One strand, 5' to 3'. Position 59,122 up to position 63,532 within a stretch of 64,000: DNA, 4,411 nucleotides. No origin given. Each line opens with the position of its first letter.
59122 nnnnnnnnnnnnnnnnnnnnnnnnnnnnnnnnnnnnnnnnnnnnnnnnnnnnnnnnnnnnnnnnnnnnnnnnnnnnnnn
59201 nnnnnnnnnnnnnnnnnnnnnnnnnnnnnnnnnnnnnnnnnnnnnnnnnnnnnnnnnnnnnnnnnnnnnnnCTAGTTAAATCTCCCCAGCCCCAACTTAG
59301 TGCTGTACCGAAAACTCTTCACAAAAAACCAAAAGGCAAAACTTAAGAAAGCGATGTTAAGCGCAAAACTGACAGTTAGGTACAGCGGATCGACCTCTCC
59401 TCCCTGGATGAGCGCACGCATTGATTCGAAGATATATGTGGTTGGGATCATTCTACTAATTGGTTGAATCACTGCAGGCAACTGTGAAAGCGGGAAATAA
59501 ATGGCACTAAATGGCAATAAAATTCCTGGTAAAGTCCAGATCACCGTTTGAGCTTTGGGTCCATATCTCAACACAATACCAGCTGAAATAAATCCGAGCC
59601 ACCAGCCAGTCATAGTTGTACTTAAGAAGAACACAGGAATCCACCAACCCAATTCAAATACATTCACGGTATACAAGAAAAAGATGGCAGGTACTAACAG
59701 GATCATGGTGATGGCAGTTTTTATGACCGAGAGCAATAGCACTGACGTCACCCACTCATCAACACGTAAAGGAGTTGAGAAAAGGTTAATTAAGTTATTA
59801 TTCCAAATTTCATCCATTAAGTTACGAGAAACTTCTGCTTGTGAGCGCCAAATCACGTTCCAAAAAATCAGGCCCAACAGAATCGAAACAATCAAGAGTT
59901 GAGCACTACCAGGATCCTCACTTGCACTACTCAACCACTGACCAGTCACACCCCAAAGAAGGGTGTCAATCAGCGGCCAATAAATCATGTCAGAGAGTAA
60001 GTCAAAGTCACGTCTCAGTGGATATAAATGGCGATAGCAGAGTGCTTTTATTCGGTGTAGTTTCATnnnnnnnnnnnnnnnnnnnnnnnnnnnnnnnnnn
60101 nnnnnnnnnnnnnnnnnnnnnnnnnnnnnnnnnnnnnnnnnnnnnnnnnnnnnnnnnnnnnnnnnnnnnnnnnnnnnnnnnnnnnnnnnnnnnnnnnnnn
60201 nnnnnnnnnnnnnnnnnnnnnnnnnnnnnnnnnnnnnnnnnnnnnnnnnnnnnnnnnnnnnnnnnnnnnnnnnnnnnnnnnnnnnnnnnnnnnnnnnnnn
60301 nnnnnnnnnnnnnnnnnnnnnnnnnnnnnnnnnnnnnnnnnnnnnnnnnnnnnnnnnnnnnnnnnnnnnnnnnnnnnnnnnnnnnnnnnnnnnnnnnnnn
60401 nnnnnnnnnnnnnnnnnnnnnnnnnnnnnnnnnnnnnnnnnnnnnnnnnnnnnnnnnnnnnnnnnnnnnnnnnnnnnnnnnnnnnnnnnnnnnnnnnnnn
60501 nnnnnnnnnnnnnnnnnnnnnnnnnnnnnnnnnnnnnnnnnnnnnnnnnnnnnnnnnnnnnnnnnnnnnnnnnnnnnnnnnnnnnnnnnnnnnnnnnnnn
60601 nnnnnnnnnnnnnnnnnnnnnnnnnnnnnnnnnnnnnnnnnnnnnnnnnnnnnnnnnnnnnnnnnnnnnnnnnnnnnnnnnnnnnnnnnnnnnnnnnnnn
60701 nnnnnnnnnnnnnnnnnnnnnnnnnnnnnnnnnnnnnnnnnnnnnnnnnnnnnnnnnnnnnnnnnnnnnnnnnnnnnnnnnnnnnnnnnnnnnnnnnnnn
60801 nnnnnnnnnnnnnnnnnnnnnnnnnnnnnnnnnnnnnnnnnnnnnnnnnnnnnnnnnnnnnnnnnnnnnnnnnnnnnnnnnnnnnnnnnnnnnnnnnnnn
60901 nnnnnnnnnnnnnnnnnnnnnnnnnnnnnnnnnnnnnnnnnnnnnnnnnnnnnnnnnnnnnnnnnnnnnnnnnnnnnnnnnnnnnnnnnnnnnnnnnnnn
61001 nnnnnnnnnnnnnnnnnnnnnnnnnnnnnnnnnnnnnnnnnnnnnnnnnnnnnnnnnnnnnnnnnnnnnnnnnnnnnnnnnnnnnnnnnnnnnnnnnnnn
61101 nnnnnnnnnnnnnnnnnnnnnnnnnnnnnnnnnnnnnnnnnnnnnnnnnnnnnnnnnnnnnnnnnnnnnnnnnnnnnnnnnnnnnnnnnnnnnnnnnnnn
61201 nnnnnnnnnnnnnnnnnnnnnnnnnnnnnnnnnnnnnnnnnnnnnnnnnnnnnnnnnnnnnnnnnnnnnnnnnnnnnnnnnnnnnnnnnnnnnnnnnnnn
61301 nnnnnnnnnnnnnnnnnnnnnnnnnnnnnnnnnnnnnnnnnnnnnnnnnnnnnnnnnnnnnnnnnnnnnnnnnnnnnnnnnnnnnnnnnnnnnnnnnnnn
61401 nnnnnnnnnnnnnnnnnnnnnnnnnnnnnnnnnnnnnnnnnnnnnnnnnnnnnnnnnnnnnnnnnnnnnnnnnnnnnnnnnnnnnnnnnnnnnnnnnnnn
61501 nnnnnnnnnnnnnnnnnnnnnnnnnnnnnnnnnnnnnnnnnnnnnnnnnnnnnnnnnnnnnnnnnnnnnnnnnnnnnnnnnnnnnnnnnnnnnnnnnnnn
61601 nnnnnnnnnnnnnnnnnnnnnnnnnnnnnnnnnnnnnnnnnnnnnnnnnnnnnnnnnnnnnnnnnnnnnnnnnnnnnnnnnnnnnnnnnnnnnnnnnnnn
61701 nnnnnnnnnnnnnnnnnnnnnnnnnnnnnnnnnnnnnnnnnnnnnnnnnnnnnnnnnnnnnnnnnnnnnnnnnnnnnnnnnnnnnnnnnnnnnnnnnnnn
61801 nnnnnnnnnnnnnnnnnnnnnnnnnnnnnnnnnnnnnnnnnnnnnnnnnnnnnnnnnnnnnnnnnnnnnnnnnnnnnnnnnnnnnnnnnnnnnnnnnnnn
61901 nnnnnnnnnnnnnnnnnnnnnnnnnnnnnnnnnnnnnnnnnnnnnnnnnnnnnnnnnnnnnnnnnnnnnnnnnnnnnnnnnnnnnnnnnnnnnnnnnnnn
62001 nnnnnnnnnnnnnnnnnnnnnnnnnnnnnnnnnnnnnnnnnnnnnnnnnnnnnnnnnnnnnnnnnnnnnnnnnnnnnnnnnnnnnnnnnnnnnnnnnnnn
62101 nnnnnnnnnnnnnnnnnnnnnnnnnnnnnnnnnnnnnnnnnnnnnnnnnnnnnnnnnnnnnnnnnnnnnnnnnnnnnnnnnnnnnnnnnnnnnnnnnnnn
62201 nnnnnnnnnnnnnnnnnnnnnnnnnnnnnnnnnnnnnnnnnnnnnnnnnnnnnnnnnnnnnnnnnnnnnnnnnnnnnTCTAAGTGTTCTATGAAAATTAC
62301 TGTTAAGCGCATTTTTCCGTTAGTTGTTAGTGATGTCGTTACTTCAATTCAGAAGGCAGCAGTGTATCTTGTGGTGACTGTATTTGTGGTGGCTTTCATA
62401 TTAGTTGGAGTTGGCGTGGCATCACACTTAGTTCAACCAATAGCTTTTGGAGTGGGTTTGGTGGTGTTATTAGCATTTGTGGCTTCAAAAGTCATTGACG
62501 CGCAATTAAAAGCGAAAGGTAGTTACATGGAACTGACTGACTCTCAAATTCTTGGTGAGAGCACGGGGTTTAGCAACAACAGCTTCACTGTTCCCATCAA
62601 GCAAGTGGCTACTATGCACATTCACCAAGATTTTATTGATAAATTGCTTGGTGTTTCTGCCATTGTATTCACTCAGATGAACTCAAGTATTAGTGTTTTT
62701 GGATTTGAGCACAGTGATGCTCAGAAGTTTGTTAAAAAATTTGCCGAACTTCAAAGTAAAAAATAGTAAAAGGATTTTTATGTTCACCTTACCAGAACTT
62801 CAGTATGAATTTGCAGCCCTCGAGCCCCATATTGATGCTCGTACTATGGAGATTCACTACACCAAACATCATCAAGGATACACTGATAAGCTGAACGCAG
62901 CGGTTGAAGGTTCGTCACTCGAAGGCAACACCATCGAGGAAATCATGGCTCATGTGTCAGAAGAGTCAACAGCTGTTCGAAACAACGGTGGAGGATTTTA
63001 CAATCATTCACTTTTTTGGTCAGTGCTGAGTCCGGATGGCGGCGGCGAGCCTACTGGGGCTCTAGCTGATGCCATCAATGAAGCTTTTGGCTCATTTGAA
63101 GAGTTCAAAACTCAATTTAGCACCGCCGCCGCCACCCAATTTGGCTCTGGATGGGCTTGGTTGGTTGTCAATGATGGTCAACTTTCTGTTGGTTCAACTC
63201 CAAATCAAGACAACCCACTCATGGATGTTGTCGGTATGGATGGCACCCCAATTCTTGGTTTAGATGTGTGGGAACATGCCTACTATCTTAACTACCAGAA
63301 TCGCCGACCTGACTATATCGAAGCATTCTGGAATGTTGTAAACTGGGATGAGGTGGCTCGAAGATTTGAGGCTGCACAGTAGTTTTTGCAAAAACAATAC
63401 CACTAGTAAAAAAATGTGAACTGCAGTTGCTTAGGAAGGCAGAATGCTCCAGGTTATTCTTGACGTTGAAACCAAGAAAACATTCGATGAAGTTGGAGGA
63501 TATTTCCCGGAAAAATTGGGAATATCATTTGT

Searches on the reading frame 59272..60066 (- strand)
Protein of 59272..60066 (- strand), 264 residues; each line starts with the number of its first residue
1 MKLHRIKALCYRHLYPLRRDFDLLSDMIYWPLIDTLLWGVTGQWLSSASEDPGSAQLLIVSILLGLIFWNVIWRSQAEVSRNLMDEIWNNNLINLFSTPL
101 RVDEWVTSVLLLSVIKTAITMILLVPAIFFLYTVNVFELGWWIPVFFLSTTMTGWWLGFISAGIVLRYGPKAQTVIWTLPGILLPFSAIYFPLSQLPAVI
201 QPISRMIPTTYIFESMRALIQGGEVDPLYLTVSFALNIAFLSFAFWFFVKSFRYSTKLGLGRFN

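Call 29: search_protein_families(library=pfam, proteins=[window:59272-60066:-], max_evalue=0.01)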
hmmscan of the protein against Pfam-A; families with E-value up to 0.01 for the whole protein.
window:59272-60066:- (264 aa): 2 families
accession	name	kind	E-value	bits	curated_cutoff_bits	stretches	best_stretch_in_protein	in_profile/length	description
PF01061.29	ABC2_membrane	-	7.5e-08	32.6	26.9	1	27-219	20-209/211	ABC-2 type transporter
PF12698.13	ABC2_membrane_3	-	0.0001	22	31.6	1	55-247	156-344/347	ABC-2 family transporter protein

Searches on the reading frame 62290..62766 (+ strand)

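Call 29: search_protein_families(library=pfam, proteins=[window:62290-62766:+], max_evalue=0.01)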
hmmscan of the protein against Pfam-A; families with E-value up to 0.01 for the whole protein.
window:62290-62766:+ (158 aa): 1 family
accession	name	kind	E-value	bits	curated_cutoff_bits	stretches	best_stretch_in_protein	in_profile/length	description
PF03703.20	bPH_2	-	0.0011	19.7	22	1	81-147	7-74/78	Bacterial PH domain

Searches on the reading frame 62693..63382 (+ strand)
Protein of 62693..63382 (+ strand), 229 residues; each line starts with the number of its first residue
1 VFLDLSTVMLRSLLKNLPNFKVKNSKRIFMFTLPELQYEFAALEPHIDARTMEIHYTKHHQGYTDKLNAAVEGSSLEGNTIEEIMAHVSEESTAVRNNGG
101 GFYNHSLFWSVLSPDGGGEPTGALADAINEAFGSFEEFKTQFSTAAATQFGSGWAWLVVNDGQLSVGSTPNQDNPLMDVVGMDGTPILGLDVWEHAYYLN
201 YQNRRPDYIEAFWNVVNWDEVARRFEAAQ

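Call 29: search_protein_families(library=pfam, proteins=[window:62693-63382:+], max_evalue=0.01)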
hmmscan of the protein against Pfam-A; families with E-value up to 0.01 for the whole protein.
window:62693-63382:+ (229 aa): 2 families
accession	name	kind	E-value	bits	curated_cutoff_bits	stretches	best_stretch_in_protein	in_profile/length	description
PF02777.23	Sod_Fe_C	-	8.7e-44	148.2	20.9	1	120-224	1-102/102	Iron/manganese superoxide dismutases, C-terminal domain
PF00081.27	Sod_Fe_N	-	1e-28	100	27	1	31-113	2-82/82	Iron/manganese superoxide dismutases, alpha-hairpin domain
